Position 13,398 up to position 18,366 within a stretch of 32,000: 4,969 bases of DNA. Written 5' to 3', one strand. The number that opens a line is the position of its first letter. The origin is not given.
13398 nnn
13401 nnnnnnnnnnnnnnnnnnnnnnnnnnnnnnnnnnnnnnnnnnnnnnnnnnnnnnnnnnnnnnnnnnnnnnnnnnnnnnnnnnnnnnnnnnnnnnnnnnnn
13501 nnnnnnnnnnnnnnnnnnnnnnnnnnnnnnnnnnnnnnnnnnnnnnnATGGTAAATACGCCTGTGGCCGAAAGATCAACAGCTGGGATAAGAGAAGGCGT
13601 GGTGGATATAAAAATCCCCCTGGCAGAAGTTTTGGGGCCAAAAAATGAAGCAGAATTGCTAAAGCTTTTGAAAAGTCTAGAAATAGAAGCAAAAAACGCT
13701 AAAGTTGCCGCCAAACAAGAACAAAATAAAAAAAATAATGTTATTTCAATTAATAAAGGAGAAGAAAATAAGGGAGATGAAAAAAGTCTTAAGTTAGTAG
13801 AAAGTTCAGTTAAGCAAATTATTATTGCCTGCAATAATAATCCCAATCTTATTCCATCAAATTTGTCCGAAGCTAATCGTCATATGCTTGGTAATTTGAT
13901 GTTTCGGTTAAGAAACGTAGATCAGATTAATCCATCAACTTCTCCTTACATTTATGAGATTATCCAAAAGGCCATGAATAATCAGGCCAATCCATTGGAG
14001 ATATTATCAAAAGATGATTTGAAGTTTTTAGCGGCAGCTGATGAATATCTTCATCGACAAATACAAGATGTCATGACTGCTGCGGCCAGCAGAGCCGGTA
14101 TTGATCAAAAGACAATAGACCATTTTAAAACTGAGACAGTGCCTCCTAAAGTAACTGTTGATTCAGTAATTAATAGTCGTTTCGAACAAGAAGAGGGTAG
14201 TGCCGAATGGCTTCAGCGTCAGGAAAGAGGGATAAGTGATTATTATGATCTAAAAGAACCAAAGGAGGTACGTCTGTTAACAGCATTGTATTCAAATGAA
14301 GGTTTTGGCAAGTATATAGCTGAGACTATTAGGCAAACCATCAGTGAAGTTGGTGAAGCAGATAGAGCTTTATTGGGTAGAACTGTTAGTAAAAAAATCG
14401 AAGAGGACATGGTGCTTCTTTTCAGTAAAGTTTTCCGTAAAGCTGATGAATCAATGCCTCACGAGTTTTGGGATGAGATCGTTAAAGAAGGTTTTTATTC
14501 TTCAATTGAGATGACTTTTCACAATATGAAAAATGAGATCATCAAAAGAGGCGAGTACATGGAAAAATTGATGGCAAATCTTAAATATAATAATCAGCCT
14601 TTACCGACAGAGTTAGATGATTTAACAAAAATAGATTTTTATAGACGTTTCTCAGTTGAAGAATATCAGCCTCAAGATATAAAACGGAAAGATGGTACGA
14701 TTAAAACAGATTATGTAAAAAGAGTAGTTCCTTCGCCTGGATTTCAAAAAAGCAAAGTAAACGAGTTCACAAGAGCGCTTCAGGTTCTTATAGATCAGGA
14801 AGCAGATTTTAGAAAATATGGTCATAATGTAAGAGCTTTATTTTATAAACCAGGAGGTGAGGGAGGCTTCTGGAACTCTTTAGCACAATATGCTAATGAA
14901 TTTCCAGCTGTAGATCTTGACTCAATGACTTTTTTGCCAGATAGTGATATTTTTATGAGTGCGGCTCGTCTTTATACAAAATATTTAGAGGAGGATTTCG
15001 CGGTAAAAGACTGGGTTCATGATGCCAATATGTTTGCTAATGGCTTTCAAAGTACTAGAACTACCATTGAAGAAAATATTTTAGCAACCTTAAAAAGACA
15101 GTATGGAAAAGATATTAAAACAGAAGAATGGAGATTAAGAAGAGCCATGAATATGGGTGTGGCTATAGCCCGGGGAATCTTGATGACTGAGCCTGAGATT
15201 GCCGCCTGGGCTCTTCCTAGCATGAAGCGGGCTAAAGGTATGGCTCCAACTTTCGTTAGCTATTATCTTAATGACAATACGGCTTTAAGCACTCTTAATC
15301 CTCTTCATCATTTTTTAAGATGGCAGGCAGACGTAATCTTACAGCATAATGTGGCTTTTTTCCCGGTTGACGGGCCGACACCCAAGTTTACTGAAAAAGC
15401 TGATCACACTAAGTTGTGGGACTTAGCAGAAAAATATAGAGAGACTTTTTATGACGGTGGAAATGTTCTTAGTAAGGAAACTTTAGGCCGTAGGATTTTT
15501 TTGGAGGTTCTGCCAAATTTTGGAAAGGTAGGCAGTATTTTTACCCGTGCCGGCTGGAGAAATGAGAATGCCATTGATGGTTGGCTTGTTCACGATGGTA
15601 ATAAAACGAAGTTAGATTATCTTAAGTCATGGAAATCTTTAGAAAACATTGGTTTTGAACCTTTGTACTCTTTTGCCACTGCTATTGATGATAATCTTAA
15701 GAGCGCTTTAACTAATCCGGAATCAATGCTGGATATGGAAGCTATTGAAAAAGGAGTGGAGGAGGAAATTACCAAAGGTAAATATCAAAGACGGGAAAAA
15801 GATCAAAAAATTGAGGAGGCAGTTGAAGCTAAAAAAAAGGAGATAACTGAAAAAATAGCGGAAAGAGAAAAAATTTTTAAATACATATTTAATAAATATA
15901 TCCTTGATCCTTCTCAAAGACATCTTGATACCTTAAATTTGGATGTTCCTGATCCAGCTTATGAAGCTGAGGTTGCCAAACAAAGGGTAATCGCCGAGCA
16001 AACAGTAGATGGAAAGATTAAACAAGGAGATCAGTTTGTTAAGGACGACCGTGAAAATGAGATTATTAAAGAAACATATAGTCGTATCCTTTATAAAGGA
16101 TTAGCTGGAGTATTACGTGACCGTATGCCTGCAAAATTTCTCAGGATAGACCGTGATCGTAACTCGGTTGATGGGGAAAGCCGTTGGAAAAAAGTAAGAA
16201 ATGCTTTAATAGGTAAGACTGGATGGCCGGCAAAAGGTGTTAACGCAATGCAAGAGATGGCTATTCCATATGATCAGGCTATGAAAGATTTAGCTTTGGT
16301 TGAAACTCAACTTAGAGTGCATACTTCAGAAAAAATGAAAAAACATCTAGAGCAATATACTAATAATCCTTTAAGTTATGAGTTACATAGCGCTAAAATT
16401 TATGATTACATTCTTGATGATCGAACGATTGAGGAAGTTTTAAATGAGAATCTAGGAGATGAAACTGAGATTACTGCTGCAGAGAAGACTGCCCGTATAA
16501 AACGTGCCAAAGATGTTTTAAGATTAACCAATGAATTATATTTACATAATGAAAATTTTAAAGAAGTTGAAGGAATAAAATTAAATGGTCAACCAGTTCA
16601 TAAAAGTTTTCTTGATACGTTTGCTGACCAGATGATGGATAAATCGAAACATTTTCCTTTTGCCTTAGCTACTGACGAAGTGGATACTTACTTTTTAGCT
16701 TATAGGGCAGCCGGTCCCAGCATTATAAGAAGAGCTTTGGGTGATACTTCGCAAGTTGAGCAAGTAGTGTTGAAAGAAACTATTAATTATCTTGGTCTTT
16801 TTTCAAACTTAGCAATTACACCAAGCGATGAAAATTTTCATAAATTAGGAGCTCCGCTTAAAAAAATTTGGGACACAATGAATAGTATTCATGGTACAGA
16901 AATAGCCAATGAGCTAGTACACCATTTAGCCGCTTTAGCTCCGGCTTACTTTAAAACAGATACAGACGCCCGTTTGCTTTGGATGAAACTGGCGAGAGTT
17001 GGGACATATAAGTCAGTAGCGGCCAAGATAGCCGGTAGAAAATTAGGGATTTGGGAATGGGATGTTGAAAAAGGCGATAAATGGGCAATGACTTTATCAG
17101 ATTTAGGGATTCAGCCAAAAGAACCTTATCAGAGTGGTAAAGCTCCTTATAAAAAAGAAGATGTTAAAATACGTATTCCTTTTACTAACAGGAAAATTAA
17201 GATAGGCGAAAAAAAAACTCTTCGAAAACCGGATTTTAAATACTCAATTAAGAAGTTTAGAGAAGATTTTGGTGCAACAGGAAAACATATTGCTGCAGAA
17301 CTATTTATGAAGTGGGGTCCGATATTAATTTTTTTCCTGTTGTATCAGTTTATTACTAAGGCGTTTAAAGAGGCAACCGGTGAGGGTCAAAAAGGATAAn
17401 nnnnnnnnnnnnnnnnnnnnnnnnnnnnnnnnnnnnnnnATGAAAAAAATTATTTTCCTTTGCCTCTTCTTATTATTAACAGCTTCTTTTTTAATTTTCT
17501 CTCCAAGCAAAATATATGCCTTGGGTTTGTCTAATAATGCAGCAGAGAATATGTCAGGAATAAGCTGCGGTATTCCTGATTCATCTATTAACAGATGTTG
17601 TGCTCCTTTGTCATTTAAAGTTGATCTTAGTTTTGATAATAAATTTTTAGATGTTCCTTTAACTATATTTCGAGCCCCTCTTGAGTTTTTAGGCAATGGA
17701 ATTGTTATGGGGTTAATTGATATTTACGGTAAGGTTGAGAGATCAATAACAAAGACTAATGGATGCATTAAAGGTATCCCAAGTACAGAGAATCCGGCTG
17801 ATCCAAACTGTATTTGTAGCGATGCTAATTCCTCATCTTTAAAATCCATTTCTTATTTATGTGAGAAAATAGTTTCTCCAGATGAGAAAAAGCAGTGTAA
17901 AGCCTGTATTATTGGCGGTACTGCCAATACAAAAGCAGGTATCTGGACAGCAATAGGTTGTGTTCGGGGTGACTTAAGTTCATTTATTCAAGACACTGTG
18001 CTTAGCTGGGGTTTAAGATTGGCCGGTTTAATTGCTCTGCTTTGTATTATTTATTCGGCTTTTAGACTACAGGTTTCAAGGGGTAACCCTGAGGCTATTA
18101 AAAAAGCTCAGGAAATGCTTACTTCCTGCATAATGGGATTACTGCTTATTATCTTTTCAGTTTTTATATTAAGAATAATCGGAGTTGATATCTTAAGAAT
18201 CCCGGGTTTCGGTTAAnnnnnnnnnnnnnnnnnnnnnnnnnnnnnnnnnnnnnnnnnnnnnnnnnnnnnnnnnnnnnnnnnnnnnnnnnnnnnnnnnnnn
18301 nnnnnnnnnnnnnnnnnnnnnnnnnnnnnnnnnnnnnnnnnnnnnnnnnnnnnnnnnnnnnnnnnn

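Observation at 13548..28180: T4SS-like pilin / VirB6 / cell-wall-hydrolase island with no VirB4/VirD4, organised around a Clp-type ATPase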

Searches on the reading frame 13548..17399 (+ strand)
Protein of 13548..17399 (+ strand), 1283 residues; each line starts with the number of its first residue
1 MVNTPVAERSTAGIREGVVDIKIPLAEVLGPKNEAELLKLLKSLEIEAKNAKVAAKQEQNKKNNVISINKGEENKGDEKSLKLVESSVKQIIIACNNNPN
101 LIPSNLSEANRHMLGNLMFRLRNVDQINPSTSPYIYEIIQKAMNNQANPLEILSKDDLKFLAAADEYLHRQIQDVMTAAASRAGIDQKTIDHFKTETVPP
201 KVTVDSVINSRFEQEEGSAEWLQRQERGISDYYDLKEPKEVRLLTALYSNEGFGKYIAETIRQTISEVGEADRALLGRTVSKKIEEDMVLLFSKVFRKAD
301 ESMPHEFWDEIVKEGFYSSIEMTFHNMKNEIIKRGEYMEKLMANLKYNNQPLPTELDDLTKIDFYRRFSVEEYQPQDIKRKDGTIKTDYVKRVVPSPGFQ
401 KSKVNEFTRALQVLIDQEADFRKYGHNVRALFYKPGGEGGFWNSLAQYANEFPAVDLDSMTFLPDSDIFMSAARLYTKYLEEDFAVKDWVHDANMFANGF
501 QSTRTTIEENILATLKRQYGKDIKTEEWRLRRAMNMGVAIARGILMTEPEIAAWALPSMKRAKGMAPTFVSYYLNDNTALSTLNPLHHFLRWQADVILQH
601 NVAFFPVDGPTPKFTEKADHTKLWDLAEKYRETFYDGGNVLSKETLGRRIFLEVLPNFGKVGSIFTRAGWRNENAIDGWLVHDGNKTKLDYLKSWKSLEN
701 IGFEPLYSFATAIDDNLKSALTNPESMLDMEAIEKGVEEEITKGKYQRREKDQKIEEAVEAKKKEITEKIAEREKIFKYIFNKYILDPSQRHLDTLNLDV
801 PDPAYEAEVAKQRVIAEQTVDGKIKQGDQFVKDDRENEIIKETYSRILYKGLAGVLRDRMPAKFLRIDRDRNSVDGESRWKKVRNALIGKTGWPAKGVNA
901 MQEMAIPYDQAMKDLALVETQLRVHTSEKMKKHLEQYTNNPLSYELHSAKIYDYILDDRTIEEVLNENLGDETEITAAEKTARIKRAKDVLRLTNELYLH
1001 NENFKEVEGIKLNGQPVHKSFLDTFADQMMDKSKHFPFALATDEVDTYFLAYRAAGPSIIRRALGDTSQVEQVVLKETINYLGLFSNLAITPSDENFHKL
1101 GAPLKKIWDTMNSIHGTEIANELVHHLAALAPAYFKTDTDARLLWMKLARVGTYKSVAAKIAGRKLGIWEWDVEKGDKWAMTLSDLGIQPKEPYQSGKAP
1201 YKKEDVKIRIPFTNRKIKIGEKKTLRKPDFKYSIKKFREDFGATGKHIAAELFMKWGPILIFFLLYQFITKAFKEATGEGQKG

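Call 4: search_protein_families(library=pfam, proteins=[window:13548-17399:+], max_evalue=0.1)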
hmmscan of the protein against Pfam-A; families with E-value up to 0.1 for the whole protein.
window:13548-17399:+ (1283 aa): 0 families

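Call 6: search_protein_families(library=ncbifam, proteins=[window:13548-17399:+], max_evalue=0.1)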
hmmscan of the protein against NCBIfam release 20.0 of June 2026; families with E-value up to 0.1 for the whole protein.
window:13548-17399:+ (1283 aa): 0 families

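Call 8: find_encoding_contigs(protein=window:13548-17399:+, flank=10000, max_places=10)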
Protein window:13548-17399:+ (1283 aa): 2 contigs read that carry it; 2 places shown.
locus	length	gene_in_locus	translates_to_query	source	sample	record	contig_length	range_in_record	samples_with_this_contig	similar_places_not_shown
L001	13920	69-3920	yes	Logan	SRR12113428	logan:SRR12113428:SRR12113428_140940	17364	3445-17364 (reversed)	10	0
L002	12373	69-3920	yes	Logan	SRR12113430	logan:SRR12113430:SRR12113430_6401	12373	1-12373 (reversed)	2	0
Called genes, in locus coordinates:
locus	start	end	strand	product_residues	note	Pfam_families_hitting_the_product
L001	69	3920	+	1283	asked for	-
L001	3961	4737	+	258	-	PF18895:T4SS_pilin (weak)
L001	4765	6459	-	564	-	-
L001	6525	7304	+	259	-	-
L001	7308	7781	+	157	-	-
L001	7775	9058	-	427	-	PF00561:Abhydrolase_1, PF12146:Hydrolase_4 (weak)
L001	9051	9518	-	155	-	-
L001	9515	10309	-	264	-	PF13529:Peptidase_C39_2 (weak)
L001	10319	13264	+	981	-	PF02861:Clp_N, PF00004:AAA, PF23569:NBD_SMAX1 (weak), PF17871:AAA_lid_9, PF00004:AAA, PF07724:AAA_2, PF07728:AAA_5, PF10431:ClpB_D2-small, +6 more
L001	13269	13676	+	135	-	-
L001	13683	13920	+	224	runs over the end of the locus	-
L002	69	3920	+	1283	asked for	-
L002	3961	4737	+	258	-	PF18895:T4SS_pilin (weak)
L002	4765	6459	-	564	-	-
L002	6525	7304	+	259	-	-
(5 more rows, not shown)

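Call 42: find_homologous_proteins(query=window:13548-17399:+)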
Query window:13548-17399:+ (1283 aa): 3 proteins with E <= 0.001 among 8000 candidates.
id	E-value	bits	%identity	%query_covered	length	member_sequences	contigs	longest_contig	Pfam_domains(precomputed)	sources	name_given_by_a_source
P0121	0.0e+0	2913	100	100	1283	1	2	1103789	-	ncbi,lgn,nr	ncbi:MAG: hypothetical protein HYW86_01175 [Candidatus Roizmanbacteria bacterium]|nr:MAG: hypothetic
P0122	1.2e-176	608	31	98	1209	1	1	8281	-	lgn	-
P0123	2.1e-165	570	33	95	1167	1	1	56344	-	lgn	-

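Call 57: search_protein_families(library=pfam, alignment_id=A3, max_evalue=0.1)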
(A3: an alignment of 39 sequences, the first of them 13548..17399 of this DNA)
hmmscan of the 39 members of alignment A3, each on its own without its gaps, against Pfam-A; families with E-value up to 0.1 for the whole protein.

A. member 1, window:13548-17399:+ (1283 aa): 0 families

B. families by the number of members that match (of 39 scanned): 23 families
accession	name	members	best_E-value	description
PF23191.1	WH_MCM3_C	1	0.00017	MCM3-like, winged helix domain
PF24228.1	CrAss_Ring_1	1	0.003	Phage tail ring protein 1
PF02912.23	Phe_tRNA-synt_N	1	0.0065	Aminoacyl tRNA synthetase class II, N-terminal domain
PF13946.11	DUF4214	1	0.014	Domain of unknown function (DUF4214)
PF00715.22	IL2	1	0.016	Interleukin 2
PF05103.18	DivIVA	1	0.022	DivIVA protein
PF06698.16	DUF1192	1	0.022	Protein of unknown function (DUF1192)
PF09111.16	SLIDE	1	0.022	SLIDE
PF00101.25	RuBisCO_small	1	0.03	Ribulose bisphosphate carboxylase, small chain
PF04107.18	GCS2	1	0.039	Glutamate-cysteine ligase family 2(GCS2)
PF12813.12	XPG_I_2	1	0.048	XPG domain containing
PF18293.6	Caprin-1_dimer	1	0.05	Caprin-1 dimerization domain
PF15188.11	CCDC-167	1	0.051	Coiled-coil domain-containing protein 167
PF01371.25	Trp_repressor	1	0.052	Trp repressor protein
PF13611.12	Peptidase_S76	1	0.073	Serine peptidase of plant viral polyprotein, P1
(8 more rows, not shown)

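Call 58: search_solved_structures(query=A3, max_evalue=10)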
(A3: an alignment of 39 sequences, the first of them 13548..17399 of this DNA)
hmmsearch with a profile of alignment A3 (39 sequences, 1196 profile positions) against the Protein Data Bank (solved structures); distinct sequences matched with E-value up to 10: 5.
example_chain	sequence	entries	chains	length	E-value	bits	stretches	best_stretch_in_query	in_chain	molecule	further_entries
9fw7_A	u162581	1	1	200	0.15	13.5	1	47-146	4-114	Retroaldolase 32 (RAD32)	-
8cyk_B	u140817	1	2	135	0.44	11.9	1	152-253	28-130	HALC1_878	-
1gz0_A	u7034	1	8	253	0.47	11.8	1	331-432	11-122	HYPOTHETICAL TRNA/RRNA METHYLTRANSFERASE YJFH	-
7bqn_A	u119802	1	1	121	0.5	11.8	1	154-238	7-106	Rei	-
5cwh_A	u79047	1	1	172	5.8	8.2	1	46-179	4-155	Designed helical repeat protein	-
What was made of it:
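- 13548..17399 (+): A: a 1283-aa orphan (HYW86_01175). It has no signal peptide, one Cys and a single C-terminal TM, so it is probably a cytoplasmic tail-anchored protein. A profile search found no PDB sequence match (call 58).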

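Call 92: predict_structure(alignment_id=A5)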
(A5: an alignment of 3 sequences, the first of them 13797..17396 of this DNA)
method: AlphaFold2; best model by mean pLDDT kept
length: 1200 residues; sequences in the alignment: 3
mean_pLDDT: 43.0   pTM: 0.28
mean pLDDT of the five models: 43.0, 42.6, 42.0, 40.9, 40.9
residues with pLDDT >= 90: 0; 70-90: 85; 50-70: 236; < 50: 879
segments of 3 or more residues with pLDDT < 50: 115-142, 163-171, 187-194, 216-298, 300-425, 438-648, 696-718, 735-800, 811-826, 835-837, 839-841, 843-874, 911-992, 1006-1009, 1030-1040, 1043-1047, 1049-1091, 1107-1200
pLDDT, mean of each block of 10 residues (from residue 1): 69 73 77 73 63 79 74 65 68 81 79 50 29 37 53 60 44 54 51 51 56 48 40 39 43 46 42 38 34 39 38 34 42 38 29 30 28 28 26 29 30 27 50 51 44 41 31 29 29 29 33 27 24 29 32 29 32 27 26 27 28 30 36 38 45 58 57 61 51 48 39 45 52 48 44 45 44 36 31 40 55 42 50 49 45 39 35 51 59 68 62 39 37 35 29 24 27 28 36 51 50 58 57 46 49 34 28 39 41 55 49 28 32 32 29 34 35 36 35 32
secondary structure, 60 per line:
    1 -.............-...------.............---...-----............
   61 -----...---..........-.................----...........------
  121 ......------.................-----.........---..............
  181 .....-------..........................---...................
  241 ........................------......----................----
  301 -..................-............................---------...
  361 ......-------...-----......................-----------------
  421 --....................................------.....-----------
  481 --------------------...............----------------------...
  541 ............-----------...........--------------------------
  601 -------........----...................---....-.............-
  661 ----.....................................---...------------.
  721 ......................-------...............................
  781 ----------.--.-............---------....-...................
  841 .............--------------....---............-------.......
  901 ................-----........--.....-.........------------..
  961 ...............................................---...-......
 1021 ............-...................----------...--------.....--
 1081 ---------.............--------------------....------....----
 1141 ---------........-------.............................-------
elements in order (helices of 4 or more, strands of 3 or more residues): H2-14 H25-37 H49-60 H72-81 H83-99 H104-114 H121-126 H133-149 H155-163 H167-185 H193-218 H222-264 H271-276 E281-296 E302-319 H321-348 H358-366 H382-403 H423-458 H465-469 H501-515 H538-552 H564-574 H608-615 H620-638 H642-645 H647-659 H665-701 H720-742 H750-780 H796-807 H817-820 H822-853 H868-871 H875-886 H894-916 E922-929 E932-936 H938-946 H959-1007 H1015-1032 H1034-1052 H1074-1078 H1090-1102 E1123-1126 E1133-1136 H1150-1157 H1165-1193
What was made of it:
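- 13548..17399 (+): The AF2 model is unusable, pLDDT 43 (call 92).
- Tried and rejected: The model has pLDDT 43, so no fold search was run (call 92).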

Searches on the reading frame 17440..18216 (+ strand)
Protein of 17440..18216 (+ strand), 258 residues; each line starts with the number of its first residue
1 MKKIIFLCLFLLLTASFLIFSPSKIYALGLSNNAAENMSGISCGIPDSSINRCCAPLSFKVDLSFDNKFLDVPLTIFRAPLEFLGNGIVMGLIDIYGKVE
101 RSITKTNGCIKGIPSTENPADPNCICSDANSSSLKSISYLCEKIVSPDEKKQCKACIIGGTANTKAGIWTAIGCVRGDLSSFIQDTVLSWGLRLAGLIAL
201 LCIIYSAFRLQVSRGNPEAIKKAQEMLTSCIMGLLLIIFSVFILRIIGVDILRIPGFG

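Call 4: search_protein_families(library=pfam, proteins=[window:17440-18216:+], max_evalue=0.1)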
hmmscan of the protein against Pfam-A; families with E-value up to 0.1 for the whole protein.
window:17440-18216:+ (258 aa): 1 family
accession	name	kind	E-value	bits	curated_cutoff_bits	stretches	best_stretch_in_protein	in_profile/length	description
PF18895.5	T4SS_pilin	-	3.7e-05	24.1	26.6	1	186-246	11-70/71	Type IV secretion system pilin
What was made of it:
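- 17440..18216 (+): B: a signal peptide, a Cys-rich extracellular head (13 Cys) and a C-terminal VirB2-like two-TM pilin module. It is a candidate minor or tip pilin, or an adhesin. PF18895 scores 24.1 bits on residues 186-246, just under the gathering score (call 4).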

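Call 6: search_protein_families(library=ncbifam, proteins=[window:17440-18216:+], max_evalue=0.1)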
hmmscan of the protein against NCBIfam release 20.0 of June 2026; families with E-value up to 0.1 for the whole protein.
window:17440-18216:+ (258 aa): 1 family
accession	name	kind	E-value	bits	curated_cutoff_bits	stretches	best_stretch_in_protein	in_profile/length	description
NF045849.1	ICE_MMCAP2_0565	equivalog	0.0016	18.1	40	1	186-247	15-76/80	Mbov_0395 family pilin-like conjugal transfer protein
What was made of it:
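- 17440..18216 (+): NCBIfam gives a weak hit to the Mbov_0395 pilin-like conjugal transfer protein (call 6).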
